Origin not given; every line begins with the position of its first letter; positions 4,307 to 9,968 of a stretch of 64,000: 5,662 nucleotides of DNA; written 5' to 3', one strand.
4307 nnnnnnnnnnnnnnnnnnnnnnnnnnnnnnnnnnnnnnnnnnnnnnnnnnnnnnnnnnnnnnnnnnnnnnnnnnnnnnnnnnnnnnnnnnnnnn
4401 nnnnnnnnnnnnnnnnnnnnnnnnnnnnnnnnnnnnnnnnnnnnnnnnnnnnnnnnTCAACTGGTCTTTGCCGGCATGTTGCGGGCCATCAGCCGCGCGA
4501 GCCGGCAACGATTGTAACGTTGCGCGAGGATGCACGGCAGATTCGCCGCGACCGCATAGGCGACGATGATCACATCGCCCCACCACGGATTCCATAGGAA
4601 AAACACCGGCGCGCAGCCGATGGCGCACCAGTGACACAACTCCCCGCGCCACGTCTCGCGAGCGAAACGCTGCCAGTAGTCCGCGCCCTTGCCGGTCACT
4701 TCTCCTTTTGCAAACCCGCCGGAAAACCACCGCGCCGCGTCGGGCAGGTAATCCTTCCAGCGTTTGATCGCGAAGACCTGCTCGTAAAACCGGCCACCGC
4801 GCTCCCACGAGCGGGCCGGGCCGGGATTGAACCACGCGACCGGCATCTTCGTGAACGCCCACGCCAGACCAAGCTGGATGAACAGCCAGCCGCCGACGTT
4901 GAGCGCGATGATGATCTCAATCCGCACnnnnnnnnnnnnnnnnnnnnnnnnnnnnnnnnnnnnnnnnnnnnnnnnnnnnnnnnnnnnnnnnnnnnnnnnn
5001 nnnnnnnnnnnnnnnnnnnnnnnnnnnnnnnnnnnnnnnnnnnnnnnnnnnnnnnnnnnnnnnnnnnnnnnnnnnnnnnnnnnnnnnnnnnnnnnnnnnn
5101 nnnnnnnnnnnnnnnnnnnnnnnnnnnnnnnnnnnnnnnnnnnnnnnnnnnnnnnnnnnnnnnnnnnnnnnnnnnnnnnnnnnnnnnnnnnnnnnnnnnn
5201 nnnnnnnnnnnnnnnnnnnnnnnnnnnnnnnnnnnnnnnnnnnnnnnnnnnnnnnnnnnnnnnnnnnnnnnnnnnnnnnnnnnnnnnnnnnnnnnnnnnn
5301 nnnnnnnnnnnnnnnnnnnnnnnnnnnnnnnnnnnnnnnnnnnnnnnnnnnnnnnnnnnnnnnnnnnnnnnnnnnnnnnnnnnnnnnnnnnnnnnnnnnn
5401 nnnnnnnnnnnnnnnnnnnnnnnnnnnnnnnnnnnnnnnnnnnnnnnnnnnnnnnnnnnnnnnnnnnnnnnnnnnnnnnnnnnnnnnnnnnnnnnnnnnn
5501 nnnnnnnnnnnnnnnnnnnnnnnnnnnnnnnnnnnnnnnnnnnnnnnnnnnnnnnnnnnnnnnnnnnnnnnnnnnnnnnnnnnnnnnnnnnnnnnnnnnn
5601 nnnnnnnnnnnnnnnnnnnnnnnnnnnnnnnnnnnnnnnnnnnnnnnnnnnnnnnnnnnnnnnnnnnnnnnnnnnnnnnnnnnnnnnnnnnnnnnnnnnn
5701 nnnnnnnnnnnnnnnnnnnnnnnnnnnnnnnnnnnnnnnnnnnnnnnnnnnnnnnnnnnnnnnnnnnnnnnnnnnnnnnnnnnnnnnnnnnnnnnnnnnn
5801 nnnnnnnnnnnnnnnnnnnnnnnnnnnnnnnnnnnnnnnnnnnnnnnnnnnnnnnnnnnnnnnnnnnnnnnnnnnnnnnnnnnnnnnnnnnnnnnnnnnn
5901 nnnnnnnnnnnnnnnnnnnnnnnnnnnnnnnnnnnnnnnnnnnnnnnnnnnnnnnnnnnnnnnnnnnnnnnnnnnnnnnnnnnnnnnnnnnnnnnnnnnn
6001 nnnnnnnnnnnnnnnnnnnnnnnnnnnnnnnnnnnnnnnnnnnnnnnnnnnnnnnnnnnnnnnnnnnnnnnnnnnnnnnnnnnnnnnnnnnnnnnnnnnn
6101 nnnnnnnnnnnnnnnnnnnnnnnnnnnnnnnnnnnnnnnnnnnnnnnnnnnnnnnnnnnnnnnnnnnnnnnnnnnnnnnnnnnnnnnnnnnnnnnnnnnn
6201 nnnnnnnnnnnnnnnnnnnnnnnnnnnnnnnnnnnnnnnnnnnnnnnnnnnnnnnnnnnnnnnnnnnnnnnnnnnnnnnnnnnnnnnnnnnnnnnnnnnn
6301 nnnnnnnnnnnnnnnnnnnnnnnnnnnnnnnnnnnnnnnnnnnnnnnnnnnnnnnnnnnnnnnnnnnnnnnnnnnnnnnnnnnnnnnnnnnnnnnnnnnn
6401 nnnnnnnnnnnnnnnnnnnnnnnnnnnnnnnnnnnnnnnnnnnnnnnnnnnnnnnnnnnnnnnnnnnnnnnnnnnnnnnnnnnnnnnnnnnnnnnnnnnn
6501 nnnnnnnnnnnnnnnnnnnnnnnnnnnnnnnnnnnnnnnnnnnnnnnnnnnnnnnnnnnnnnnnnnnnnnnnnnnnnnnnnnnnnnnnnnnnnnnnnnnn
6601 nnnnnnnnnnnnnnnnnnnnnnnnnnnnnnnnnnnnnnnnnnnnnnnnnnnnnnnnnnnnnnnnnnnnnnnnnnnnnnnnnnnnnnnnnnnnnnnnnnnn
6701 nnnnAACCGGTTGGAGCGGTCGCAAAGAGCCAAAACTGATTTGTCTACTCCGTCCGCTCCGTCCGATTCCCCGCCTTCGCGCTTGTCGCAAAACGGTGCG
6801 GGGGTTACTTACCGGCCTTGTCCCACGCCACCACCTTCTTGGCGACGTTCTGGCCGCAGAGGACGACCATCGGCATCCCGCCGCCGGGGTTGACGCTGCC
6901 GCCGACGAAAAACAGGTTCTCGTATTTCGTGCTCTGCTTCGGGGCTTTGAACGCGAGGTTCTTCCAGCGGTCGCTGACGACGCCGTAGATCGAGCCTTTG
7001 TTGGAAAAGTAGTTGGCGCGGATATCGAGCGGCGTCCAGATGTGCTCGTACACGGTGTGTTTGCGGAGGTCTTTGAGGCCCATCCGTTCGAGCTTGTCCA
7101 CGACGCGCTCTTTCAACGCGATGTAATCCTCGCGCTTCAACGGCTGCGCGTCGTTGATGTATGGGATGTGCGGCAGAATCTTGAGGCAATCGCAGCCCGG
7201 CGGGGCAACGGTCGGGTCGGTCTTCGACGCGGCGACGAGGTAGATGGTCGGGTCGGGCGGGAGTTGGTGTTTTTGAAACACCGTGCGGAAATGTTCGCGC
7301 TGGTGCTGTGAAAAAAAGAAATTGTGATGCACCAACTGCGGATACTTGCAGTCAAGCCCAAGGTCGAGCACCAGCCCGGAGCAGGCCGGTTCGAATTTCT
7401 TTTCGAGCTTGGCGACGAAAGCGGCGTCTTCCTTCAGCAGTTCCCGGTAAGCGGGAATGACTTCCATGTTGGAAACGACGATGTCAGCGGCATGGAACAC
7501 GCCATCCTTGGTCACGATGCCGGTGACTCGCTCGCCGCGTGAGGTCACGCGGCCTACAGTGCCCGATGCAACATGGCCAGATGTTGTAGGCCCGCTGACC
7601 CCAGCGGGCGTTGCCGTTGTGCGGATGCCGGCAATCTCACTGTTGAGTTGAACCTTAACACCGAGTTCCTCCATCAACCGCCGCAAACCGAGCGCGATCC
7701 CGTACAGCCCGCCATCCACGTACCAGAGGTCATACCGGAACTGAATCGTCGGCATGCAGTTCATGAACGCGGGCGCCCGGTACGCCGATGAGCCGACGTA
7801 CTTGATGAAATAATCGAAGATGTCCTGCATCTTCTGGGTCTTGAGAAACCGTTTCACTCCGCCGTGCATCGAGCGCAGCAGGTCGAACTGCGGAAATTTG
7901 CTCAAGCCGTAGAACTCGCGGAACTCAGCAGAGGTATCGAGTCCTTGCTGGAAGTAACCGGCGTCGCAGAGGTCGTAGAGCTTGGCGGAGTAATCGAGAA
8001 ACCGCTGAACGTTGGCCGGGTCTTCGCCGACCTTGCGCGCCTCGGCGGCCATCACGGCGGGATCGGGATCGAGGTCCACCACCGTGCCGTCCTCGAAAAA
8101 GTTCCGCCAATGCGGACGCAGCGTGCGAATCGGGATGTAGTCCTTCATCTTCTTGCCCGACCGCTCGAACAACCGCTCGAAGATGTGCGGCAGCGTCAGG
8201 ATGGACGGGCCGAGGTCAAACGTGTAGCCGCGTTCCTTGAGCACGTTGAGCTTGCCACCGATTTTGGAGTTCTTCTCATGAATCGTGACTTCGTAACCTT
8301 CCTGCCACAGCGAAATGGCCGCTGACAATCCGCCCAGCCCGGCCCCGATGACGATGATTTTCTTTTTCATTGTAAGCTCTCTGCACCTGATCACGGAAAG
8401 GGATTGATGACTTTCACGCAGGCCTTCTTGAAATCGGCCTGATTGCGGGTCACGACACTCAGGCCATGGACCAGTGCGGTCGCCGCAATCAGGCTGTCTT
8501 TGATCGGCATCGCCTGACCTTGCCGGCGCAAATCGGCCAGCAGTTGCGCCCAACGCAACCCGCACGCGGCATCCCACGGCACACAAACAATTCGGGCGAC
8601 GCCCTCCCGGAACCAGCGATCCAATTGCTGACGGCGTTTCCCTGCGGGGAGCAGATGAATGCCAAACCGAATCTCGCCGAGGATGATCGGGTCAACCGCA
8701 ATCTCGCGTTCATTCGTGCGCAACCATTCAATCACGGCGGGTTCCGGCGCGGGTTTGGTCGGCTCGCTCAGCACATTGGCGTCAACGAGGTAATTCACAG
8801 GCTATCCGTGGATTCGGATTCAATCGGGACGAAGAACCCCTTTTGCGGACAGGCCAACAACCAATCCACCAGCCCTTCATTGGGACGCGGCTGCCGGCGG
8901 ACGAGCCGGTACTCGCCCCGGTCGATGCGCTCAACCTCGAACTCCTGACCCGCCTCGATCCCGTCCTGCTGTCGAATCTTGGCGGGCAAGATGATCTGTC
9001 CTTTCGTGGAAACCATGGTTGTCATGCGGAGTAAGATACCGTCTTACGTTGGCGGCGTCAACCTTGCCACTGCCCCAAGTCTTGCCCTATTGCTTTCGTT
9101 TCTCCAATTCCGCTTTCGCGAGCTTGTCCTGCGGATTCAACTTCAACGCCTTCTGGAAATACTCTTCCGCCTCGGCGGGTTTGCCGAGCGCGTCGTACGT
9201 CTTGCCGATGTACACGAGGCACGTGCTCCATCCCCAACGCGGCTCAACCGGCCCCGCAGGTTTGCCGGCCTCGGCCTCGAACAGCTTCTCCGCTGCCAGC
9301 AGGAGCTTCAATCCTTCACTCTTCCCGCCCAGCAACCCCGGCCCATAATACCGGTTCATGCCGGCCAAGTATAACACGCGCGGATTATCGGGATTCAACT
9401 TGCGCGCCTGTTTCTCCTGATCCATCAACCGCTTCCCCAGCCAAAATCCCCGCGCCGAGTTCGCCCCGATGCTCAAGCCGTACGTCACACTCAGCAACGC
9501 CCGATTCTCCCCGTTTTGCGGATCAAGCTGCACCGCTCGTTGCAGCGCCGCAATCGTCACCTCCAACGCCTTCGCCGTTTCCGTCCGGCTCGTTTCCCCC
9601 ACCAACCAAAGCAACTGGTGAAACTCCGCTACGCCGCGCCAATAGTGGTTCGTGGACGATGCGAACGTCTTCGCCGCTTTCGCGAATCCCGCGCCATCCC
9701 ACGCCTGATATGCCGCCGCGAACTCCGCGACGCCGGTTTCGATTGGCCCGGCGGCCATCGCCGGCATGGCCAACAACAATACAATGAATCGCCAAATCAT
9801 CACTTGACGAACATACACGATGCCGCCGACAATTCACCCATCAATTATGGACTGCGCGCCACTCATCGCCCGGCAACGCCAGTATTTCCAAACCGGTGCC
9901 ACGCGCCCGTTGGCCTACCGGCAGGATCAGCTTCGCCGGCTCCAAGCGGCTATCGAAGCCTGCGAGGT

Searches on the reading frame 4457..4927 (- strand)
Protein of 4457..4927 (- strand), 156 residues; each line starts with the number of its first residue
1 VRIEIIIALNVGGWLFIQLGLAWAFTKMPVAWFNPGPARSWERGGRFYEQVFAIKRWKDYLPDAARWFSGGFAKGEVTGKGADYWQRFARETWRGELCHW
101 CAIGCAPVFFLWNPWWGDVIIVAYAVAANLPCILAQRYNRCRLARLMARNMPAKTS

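Call 18: search_protein_families(library=pfam, proteins=[window:4457-4927:-], max_evalue=0.001)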
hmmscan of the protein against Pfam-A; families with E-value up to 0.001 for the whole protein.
window:4457-4927:- (156 aa): 1 family
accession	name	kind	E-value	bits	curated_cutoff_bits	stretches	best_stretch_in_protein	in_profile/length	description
PF18927.5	CrtO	-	4.4e-31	108.2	27.3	1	31-149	3-123/123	Glycosyl-4,4'-diaponeurosporenoate acyltransferase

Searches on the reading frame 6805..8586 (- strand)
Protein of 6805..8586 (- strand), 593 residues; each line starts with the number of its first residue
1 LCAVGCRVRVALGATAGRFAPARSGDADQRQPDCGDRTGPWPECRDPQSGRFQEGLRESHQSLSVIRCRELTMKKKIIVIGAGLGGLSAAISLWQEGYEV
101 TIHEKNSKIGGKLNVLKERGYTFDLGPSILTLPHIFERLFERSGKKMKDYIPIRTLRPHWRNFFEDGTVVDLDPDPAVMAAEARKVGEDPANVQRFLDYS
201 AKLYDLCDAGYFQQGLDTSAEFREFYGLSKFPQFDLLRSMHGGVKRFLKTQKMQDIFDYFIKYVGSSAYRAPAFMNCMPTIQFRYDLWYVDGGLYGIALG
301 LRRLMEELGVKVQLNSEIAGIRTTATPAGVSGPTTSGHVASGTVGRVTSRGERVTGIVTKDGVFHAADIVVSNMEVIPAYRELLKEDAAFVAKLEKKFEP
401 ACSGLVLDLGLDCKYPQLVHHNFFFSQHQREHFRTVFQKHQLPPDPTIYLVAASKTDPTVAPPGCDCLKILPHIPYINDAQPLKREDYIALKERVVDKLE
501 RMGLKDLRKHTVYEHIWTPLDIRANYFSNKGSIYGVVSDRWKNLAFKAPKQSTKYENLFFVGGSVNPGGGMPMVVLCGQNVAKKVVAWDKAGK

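Call 18: search_protein_families(library=pfam, proteins=[window:6805-8586:-], max_evalue=0.001)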
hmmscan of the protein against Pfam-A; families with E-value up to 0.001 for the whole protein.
window:6805-8586:- (593 aa): 8 families
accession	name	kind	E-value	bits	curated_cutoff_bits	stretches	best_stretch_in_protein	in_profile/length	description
PF01593.30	Amino_oxidase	-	2e-16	60.7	19.8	1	84-339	1-244/443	Flavin containing amine oxidoreductase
PF13450.12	NAD_binding_8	-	1.2e-11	45.1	21.9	1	79-139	1-61/68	NAD(P)-binding Rossmann-like domain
PF01266.30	DAO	-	8.8e-08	32.5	27.9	1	76-110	1-35/353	FAD dependent oxidoreductase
PF00890.30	FAD_binding_2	-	3.7e-06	26.8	20.4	1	77-113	2-38/414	FAD binding domain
PF03486.20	HI0933_like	-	6.5e-06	26.2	50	1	76-114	2-40/244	HI0933-like protein Rossmann domain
PF07992.20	Pyr_redox_2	-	1.8e-05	24.8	26.1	1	76-108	2-34/291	Pyridine nucleotide-disulphide oxidoreductase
PF12831.13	FAD_oxidored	-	4.6e-05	23.3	27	1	77-113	2-38/416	FAD dependent oxidoreductase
PF00070.33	Pyr_redox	-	0.00019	22.3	22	0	76-110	1-35/82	Pyridine nucleotide-disulphide oxidoreductase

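Call 45: search_protein_families(library=ncbifam, proteins=[window:6805-8370:-], max_evalue=0.00001)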
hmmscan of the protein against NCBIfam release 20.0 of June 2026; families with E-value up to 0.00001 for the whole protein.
window:6805-8370:- (521 aa): 28 families (the best 25 are shown)
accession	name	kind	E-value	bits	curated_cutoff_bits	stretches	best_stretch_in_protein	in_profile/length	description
TIGR02734.1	crtI_fam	subfamily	2.2e-95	320.3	238.1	1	5-515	1-490/504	phytoene desaturase family protein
NF058655.1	CrtID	equivalog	7.8e-93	311.9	640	1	5-510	1-478/478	bifunctional phytoene desaturase/3,4-desaturase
NF042421.1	hydcarot_desat_CrtD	equivalog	3.1e-81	273.3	500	2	272-510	247-480/487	1-hydroxycarotenoid 3,4-desaturase CrtD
NF045637.1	carotdesatCrtDProt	equivalog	1.9e-79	267.5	580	2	5-254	1-253/485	1-hydroxycarotenoid 3,4-desaturase CrtD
TIGR02730.1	carot_isom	equivalog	2.9e-19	69.3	586.9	1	272-514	252-489/493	carotenoid isomerase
TIGR02733.1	desat_CrtD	equivalog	1.6e-17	63.3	549.7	1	3-55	2-54/492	C-3',4' desaturase CrtD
TIGR00562.1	proto_IX_ox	equivalog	8.5e-11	41.1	97.85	1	2-58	2-60/470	protoporphyrinogen oxidase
NF005548.0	PRK07208.1-4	equivalog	4.3e-10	38.8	389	1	2-55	3-56/488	hypothetical protein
NF045689.1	BCarotKetCrtO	equivalog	1.4e-09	37.1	1000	0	360-514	372-536/563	beta-carotene ketolase CrtO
NF005560.0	PRK07233.1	equivalog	2.8e-09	36.3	252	1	4-51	2-49/435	hypothetical protein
TIGR03467.1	HpnE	equivalog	5.4e-09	35.9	283.05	1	5-57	1-55/430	hydroxysqualene dehydroxylase HpnE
NF009410.0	PRK12771.1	subfamily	2e-08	33.3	516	1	3-41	139-177/566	NAD(P)-binding protein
NF008845.0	PRK11883.1-5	equivalog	5.1e-08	31.6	560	1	1-56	3-64/468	protoporphyrinogen oxidase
NF005547.0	PRK07208.1-3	equivalog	5.4e-08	32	380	1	2-54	4-56/465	hypothetical protein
NF045599.1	bili_reduct_long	exception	9.7e-08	30.7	750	1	2-43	381-422/641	bilirubin reductase, long form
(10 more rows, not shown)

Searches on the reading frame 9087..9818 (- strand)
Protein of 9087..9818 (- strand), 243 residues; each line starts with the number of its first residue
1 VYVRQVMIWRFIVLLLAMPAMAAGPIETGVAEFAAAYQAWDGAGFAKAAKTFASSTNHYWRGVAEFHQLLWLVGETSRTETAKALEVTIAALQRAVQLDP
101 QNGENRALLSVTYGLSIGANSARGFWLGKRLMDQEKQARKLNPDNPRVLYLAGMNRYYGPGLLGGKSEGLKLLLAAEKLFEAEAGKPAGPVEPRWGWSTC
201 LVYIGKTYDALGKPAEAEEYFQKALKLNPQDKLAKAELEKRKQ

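Call 18: search_protein_families(library=pfam, proteins=[window:9087-9818:-], max_evalue=0.001)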
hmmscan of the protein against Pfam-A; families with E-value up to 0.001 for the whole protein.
window:9087-9818:- (243 aa): 10 families
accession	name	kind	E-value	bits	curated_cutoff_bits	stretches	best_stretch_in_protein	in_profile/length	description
PF00515.34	TPR_1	-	2.6e-11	43.3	27.8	1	201-231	4-34/34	Tetratricopeptide repeat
PF07719.23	TPR_2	-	1.1e-10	41.2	27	1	200-231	3-34/34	Tetratricopeptide repeat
PF13181.12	TPR_8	-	8.2e-09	35.4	25.7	1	204-231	7-34/34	Tetratricopeptide repeat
PF13428.12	TPR_14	-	3.1e-06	27.8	23.5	1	202-235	5-38/44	Tetratricopeptide repeat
PF13414.12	TPR_11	-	5.1e-06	26.5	26.8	0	136-153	18-35/42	TPR repeat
PF14559.12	TPR_19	-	7.1e-06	26.7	25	0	211-238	4-31/68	Tetratricopeptide repeat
PF13431.12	TPR_17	-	2.6e-05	24.6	24.4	0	92-114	2-24/34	Tetratricopeptide repeat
PF13424.12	TPR_12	-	0.00011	22.8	30.1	1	199-227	46-74/77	Tetratricopeptide repeat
PF13374.12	TPR_10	-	0.0003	21.2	27.5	0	199-227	3-31/42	Tetratricopeptide repeat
PF13429.12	TPR_15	-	0.00041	20.3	26.2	0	199-238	147-186/280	Tetratricopeptide repeat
